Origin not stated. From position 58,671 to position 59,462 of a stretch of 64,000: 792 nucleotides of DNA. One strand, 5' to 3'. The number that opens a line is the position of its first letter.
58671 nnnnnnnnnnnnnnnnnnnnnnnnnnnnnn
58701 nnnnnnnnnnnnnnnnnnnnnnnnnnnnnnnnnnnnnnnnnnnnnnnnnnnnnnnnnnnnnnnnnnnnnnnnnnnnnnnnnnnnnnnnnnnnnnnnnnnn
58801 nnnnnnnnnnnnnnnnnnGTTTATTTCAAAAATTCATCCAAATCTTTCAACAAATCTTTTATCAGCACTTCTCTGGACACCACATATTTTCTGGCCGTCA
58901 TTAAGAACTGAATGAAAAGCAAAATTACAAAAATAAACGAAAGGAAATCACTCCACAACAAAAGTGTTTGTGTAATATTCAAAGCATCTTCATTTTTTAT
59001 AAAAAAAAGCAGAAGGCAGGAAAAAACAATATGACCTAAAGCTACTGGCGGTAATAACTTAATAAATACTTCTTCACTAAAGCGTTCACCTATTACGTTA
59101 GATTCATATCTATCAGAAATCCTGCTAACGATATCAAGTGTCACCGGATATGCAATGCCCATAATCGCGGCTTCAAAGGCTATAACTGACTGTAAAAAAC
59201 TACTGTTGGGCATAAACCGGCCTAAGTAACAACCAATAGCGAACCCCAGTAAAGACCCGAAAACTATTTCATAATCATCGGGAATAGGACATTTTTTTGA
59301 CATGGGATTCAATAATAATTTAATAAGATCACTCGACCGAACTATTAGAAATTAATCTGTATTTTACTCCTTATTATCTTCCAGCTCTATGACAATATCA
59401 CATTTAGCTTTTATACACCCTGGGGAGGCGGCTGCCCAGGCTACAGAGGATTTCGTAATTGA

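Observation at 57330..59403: AT-rich two-gene insertion (4-TM protein plus 481-aa protein) in the convergent lptG/alr intergenic gap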

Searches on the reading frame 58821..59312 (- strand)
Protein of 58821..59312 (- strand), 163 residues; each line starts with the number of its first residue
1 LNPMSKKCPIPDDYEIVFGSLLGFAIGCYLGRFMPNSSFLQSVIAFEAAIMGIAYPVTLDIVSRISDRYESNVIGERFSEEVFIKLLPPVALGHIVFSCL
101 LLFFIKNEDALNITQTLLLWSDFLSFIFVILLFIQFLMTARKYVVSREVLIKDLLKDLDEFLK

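Call 3: search_protein_families(library=pfam, proteins=[window:58821-59312:-], max_evalue=1)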
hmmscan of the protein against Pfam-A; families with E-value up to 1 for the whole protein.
window:58821-59312:- (163 aa): 0 families

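Call 4: search_protein_families(library=padloc, proteins=[window:58821-59312:-], max_evalue=1)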
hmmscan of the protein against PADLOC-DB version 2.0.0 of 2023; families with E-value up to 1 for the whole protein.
window:58821-59312:- (163 aa): 0 families

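Call 6: search_protein_families(library=ncbifam, proteins=[window:58821-59312:-], max_evalue=1)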
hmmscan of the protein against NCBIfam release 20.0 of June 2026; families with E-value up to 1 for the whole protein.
window:58821-59312:- (163 aa): 0 families

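Call 7: search_protein_families(library=phrogs, proteins=[window:58821-59312:-], max_evalue=1)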
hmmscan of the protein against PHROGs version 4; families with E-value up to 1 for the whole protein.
window:58821-59312:- (163 aa): 0 families

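Call 12: find_homologous_proteins(query=window:58821-59312:-, max_evalue=0.01)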
Query window:58821-59312:- (163 aa): 1 proteins with E <= 0.01 among 49 candidates.
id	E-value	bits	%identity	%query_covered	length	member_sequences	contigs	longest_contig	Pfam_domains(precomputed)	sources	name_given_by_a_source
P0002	9.9e-74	265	100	80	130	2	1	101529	-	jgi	-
